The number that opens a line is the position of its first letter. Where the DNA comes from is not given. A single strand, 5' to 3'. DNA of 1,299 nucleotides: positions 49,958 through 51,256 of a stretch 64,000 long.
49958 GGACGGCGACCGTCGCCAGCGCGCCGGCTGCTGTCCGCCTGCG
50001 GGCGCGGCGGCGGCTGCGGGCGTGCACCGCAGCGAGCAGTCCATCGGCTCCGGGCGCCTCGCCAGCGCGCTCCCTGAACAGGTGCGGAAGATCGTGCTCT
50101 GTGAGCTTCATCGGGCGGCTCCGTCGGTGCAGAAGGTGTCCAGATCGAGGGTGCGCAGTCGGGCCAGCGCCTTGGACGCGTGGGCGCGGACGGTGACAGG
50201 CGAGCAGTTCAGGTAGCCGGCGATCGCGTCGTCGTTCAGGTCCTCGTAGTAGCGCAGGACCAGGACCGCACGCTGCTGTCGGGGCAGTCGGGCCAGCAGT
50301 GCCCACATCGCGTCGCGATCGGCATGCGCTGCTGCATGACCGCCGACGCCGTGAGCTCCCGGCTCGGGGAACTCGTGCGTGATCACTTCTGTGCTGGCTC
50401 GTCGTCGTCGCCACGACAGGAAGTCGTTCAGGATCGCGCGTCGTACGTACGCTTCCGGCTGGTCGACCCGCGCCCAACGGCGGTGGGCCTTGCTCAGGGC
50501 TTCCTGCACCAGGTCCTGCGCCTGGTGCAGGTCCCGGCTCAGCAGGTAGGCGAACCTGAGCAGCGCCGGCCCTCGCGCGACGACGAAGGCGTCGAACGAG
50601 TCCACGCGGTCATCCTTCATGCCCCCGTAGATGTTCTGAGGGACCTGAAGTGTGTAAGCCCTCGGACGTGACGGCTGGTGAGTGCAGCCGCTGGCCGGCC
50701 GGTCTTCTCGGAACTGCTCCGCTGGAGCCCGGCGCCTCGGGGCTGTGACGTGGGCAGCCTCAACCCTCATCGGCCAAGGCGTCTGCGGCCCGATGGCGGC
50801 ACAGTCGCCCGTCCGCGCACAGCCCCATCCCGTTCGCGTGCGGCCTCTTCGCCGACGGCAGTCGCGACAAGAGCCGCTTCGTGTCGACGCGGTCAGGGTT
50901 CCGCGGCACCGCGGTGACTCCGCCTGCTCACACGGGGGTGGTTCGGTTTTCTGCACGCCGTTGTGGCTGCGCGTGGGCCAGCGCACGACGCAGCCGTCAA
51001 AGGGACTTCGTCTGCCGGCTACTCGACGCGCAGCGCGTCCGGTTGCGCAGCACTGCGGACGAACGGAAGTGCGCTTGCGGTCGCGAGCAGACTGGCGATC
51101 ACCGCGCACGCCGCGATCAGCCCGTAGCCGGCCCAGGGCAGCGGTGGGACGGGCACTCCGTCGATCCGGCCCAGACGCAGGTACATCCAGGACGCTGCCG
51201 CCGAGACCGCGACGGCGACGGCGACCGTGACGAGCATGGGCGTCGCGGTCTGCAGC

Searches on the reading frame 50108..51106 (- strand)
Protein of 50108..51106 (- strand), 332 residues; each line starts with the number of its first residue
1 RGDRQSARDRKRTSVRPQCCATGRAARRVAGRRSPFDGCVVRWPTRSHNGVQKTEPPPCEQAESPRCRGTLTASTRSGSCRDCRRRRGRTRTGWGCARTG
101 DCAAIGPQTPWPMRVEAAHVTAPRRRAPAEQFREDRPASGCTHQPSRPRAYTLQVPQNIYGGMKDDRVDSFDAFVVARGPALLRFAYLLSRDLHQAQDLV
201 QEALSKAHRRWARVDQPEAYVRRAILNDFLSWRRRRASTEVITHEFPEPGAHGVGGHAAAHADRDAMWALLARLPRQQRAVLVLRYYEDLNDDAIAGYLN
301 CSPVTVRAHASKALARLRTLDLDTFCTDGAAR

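Call 49: search_protein_families(library=pfam, max_evalue=0.001, proteins=[window:50108-51106:-])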
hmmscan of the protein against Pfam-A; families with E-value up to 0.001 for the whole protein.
window:50108-51106:- (332 aa): 3 families
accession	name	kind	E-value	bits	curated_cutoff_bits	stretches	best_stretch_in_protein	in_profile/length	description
PF08281.18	Sigma70_r4_2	-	6.9e-13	48.5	25.7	1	265-317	2-54/54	Sigma-70, region 4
PF04545.22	Sigma70_r4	-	2.6e-10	40.1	24.1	1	270-318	1-49/50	Sigma-70, region 4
PF04542.20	Sigma70_r2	-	5.3e-08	33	24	1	178-237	5-69/71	Sigma-70 region 2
